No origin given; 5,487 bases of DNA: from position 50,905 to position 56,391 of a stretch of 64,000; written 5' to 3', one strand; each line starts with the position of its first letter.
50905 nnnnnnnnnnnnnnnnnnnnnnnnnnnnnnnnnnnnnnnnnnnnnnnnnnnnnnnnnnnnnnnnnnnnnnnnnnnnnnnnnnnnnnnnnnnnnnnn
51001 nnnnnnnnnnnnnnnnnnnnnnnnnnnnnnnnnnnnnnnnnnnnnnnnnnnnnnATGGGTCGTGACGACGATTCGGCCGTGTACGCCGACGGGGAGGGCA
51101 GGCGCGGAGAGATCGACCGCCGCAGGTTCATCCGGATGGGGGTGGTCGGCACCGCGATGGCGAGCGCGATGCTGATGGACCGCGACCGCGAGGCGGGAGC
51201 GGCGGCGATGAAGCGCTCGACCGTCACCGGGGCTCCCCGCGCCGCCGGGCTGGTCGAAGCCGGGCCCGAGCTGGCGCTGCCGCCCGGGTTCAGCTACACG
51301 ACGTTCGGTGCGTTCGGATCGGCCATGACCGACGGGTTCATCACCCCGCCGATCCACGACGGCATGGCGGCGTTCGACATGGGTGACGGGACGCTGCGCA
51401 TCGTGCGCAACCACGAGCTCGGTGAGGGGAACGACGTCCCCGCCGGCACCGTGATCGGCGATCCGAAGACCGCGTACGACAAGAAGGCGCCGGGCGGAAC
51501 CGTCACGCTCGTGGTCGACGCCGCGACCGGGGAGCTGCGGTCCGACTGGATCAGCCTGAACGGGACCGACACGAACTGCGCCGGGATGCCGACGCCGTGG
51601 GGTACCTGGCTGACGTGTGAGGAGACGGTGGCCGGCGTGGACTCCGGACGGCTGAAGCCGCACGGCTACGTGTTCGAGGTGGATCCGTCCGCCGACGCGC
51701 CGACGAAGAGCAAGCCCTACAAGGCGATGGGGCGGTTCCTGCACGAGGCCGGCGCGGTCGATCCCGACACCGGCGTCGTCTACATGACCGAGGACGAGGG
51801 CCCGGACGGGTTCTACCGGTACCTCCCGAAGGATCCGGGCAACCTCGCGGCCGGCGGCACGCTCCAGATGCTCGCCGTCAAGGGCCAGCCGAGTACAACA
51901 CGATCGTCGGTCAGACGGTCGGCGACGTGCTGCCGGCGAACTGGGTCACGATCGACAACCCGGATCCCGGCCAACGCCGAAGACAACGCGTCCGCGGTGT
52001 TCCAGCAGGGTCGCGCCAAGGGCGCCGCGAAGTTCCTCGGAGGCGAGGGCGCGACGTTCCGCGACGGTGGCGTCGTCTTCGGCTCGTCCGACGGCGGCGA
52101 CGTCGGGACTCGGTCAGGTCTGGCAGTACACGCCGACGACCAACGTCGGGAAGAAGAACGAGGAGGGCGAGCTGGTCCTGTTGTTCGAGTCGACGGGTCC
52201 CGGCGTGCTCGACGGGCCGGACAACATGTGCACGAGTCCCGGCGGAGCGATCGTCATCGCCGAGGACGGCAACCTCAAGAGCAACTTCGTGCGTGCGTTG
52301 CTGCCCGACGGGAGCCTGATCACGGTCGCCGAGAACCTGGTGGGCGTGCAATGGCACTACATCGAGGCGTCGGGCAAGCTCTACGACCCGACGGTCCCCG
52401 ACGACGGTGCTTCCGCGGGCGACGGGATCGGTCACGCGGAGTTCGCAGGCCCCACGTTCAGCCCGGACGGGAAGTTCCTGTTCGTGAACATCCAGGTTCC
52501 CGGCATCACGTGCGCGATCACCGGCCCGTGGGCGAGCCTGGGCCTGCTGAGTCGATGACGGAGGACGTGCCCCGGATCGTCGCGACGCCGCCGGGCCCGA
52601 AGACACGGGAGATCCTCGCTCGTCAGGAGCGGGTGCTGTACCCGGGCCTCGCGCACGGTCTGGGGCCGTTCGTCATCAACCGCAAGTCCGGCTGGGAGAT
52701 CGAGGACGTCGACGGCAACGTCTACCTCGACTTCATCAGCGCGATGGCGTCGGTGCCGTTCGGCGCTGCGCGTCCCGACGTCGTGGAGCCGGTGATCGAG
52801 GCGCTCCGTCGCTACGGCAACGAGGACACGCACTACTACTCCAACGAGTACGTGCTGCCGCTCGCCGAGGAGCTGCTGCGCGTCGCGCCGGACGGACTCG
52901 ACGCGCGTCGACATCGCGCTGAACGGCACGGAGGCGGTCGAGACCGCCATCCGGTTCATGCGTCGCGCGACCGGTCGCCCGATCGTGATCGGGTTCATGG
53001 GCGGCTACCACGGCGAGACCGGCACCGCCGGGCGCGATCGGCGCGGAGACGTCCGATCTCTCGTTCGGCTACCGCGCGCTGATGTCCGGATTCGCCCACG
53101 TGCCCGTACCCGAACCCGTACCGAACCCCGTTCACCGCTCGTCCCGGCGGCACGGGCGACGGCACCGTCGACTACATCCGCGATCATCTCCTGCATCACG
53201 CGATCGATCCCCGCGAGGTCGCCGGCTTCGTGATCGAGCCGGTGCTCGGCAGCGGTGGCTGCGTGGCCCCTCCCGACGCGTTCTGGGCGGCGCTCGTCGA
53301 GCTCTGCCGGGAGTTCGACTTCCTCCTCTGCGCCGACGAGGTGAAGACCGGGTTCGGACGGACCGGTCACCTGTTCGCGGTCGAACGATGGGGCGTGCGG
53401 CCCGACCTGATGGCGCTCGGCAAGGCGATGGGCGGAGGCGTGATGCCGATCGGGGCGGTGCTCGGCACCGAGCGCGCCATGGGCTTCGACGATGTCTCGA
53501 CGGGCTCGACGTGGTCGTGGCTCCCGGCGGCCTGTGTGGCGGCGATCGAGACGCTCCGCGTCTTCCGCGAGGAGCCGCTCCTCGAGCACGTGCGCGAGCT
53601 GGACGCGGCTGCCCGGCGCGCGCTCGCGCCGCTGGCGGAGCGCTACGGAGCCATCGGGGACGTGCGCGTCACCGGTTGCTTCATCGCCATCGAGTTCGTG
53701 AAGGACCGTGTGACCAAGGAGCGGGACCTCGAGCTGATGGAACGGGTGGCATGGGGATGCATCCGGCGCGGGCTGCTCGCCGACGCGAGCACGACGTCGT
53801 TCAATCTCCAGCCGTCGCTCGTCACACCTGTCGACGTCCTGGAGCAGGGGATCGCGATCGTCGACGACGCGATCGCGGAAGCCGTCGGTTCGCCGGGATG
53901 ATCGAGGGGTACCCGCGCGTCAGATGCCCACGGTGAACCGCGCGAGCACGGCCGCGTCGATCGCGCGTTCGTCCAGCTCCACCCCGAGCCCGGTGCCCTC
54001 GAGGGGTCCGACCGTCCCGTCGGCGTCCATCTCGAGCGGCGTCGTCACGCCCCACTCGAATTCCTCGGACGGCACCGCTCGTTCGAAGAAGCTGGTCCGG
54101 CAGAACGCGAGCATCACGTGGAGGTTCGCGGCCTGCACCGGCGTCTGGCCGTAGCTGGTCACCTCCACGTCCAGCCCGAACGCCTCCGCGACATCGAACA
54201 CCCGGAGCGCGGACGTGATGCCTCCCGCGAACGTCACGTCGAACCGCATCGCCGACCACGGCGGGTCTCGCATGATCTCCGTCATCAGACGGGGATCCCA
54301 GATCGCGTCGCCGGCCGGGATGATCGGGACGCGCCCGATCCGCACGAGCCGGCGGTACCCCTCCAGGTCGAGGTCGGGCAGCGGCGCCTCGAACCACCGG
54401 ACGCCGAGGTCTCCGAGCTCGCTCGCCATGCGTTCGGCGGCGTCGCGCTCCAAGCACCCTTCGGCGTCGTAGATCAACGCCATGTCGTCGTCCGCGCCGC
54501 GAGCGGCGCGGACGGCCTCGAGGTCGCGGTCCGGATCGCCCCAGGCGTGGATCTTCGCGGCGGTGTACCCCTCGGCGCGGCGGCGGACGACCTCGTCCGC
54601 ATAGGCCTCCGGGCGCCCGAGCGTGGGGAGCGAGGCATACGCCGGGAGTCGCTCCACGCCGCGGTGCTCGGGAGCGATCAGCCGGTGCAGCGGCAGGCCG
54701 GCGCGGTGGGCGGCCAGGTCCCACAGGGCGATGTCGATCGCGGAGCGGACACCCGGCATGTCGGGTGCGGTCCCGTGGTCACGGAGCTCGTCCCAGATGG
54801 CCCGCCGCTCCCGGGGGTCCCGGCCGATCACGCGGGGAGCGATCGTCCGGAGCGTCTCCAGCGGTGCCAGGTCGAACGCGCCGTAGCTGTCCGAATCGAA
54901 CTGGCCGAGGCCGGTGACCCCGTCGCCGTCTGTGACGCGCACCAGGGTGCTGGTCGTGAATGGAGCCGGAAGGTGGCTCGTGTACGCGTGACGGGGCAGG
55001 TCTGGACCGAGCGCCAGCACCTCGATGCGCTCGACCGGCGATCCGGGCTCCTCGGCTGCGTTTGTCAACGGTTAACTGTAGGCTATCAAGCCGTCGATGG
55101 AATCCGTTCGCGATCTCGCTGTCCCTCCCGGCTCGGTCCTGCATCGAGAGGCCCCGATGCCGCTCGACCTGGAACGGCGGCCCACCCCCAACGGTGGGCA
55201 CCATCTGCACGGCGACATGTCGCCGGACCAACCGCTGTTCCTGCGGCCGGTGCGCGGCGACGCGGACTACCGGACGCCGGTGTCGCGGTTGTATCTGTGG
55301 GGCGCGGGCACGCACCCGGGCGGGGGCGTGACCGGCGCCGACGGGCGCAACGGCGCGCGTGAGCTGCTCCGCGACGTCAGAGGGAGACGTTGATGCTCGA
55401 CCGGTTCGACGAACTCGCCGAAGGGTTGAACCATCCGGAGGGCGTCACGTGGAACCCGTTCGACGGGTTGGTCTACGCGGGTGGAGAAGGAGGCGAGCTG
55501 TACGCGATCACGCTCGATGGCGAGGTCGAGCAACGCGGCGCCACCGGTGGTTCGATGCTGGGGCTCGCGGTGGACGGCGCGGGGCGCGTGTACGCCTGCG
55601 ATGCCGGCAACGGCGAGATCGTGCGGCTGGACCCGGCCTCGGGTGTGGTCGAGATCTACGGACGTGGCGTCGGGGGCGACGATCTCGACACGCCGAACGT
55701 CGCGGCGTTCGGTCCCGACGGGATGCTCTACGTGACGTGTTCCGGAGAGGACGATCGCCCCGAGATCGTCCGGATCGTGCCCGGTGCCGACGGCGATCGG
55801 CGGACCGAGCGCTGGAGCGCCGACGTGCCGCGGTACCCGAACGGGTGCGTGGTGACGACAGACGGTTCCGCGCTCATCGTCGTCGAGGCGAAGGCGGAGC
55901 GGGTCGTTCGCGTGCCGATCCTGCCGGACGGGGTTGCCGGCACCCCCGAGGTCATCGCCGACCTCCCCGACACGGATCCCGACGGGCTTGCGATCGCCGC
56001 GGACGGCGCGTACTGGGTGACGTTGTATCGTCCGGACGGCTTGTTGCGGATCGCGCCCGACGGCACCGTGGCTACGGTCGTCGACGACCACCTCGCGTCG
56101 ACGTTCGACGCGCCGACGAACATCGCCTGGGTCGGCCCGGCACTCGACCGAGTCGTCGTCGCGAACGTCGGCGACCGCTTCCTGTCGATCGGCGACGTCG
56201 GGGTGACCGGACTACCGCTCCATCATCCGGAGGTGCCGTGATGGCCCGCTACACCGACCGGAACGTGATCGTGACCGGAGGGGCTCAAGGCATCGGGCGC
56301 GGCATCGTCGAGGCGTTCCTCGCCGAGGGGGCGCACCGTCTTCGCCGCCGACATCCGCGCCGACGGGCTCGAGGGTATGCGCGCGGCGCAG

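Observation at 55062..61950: Shared AT-rich 13-mer (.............) upstream of both the SMP-30/SDR/grd operon and the gntR-SBP operon: putative GntR regulon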

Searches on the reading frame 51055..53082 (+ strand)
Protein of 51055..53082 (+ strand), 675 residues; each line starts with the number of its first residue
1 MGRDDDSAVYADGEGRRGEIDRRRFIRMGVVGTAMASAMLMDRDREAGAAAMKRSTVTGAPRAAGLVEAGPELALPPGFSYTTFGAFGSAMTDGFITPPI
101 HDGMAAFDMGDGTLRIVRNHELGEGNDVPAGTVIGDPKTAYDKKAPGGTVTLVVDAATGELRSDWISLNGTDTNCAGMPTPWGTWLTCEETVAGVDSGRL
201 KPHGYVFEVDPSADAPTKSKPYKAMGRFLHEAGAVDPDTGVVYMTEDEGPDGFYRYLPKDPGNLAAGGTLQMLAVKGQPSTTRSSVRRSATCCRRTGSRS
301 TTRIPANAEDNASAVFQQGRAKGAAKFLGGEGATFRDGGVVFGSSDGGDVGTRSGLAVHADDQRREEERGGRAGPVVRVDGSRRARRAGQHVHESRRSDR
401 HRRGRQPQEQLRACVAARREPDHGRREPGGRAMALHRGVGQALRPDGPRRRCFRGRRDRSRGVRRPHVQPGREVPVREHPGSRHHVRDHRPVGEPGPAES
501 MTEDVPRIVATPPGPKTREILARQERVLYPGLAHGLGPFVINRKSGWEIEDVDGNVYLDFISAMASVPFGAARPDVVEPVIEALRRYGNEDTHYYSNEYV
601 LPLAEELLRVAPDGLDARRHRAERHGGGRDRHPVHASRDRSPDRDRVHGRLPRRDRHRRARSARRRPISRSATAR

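Call 21: search_protein_families(library=pfam, proteins=[window:51055-53082:+], max_evalue=0.01)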
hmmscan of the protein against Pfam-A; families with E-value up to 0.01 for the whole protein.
window:51055-53082:+ (675 aa): 2 families
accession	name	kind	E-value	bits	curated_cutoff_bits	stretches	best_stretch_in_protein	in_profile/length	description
PF05787.19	PhoX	-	2.9e-45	155.8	24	1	71-380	12-390/515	Alkaline phosphatase PhoX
PF00202.27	Aminotran_3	-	3.9e-08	32.9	30.5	1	539-613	11-85/403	Aminotransferase class-III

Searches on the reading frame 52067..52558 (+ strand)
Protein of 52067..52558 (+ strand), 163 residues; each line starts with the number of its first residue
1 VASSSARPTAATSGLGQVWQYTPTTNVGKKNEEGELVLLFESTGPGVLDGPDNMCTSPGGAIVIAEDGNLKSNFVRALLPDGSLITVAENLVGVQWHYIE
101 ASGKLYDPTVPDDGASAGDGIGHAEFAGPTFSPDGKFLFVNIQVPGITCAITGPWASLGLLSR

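Call 64: search_protein_families(library=pfam, proteins=[window:52067-52558:+], max_evalue=0.05)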
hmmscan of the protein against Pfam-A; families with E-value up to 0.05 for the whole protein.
window:52067-52558:+ (163 aa): 2 families
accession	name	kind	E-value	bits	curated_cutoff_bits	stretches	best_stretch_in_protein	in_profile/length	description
PF05787.19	PhoX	-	2.6e-16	60.3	24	1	10-146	378-515/515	Alkaline phosphatase PhoX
PF07676.18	PD40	-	0.0054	17.1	20.9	0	127-138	12-23/38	WD40-like Beta Propeller Repeat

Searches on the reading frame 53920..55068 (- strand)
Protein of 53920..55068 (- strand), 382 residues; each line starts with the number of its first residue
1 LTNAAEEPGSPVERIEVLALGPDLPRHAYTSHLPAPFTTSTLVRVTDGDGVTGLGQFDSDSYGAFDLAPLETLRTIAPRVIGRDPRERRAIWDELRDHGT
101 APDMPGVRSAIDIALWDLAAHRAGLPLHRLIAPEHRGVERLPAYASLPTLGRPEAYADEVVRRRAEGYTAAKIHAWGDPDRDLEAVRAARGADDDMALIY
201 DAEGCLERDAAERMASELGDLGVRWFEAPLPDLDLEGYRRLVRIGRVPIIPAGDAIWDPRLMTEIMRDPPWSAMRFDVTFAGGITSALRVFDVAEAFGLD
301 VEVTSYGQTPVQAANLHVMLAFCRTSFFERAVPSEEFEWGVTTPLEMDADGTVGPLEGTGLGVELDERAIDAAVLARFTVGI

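Call 8: search_protein_families(library=pfam, proteins=[window:53920-55068:-], max_evalue=0.01)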
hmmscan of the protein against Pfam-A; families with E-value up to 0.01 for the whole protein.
window:53920-55068:- (382 aa): 2 families
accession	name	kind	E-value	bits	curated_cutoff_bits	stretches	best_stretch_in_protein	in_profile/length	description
PF13378.12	MR_MLE_C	-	4.4e-38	131.6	29.4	1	156-368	2-218/219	Enolase C-terminal domain-like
PF02746.21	MR_MLE_N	-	3.7e-11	43.7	22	1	41-131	29-116/117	Mandelate racemase / muconate lactonizing enzyme, N-terminal domain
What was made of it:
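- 53920..55068 (-): MR/MLE (enolase-superfamily) enzyme, divergent from O3. Its start codon is uncertain (TTG at 55068). MR_MLE_N and MR_MLE_C domains (call 8).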

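Call 43: search_protein_families(library=ncbifam, proteins=[window:53920-55068:-], max_evalue=0.00001)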
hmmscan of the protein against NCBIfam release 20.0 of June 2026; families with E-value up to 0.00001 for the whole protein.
window:53920-55068:- (382 aa): 11 families
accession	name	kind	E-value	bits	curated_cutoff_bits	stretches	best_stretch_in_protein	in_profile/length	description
NF047820.1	TalGalacDh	equivalog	3.1e-27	95.5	500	1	43-371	41-362/371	L-talarate/galactarate dehydratase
NF043051.1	ManoateDhtManD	equivalog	1.6e-21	76.6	550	2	183-371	195-381/403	D-mannonate dehydratase ManD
NF011654.0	PRK15072.1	subfamily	1.2e-20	73.7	430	2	183-370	196-381/404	D-galactonate dehydratase family protein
NF043002.1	HProlDhtase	equivalog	1e-19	70.7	500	1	39-321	32-310/366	cis-3-hydroxy-L-proline dehydratase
NF010624.0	PRK14017.1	equivalog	3.3e-19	69.2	311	1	42-372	17-359/382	galactonate dehydratase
NF040790.2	glucon_galact_dh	equivalog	7.6e-18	64.5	750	1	39-373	24-369/390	bifunctional D-gluconate/D-galactonate dehydratase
NF040866.1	AraD_Arch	equivalog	1.5e-16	60.4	650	1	43-371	37-367/372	arabinonate dehydratase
TIGR02534.1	mucon_cyclo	subfamily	1.4e-15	57.2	334.95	1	41-371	30-363/368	muconate/chloromuconate family cycloisomerase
NF042940.1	racemase_DgcA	equivalog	3.9e-13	49.3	400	1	106-304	83-269/323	N-acetyl-D-Glu racemase DgcA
NF011968.0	PRK15440.1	equivalog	1.5e-11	43.8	393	1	108-300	126-315/395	L-rhamnonate dehydratase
NF011708.0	PRK15129.1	equivalog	2e-06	27.1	343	1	107-299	87-269/321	L-Ala-D/L-Glu epimerase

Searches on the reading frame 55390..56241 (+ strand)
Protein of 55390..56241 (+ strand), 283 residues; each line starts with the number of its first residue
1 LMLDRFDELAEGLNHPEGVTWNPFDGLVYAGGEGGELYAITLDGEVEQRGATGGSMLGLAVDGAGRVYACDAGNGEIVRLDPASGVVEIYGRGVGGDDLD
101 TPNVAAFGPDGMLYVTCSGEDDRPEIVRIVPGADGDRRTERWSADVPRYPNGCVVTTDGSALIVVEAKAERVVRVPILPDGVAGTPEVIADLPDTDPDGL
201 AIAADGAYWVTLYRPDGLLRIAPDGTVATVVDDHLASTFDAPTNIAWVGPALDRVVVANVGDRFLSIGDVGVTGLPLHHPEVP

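Call 8: search_protein_families(library=pfam, proteins=[window:55390-56241:+], max_evalue=0.01)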
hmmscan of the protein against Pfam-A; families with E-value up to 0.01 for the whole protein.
window:55390-56241:+ (283 aa): 3 families
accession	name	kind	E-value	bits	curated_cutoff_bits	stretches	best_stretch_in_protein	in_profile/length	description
PF08450.18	SGL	-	2.1e-22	80.3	26.3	1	16-257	2-242/246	SMP-30/Gluconolactonase/LRE-like region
PF24684.1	Vgb_lyase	-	2.5e-07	30.2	50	1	101-229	14-131/290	Virginiamycin B lyase family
PF21959.2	DUF6923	-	0.0036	17.5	27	0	68-123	50-110/234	Repeat of unknown function (DUF6923)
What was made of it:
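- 55393..56241 (+): SMP-30/gluconolactonase-like protein. SGL domain (call 8).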

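Call 43: search_protein_families(library=ncbifam, proteins=[window:55390-56241:+], max_evalue=0.00001)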
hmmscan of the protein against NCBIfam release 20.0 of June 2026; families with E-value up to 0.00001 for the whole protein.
window:55390-56241:+ (283 aa): 1 family
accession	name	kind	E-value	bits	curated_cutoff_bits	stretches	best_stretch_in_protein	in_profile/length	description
NF033206.1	ScyE_fam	subfamily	1.9e-07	30.9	80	0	34-129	233-332/333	ScyD/ScyE family protein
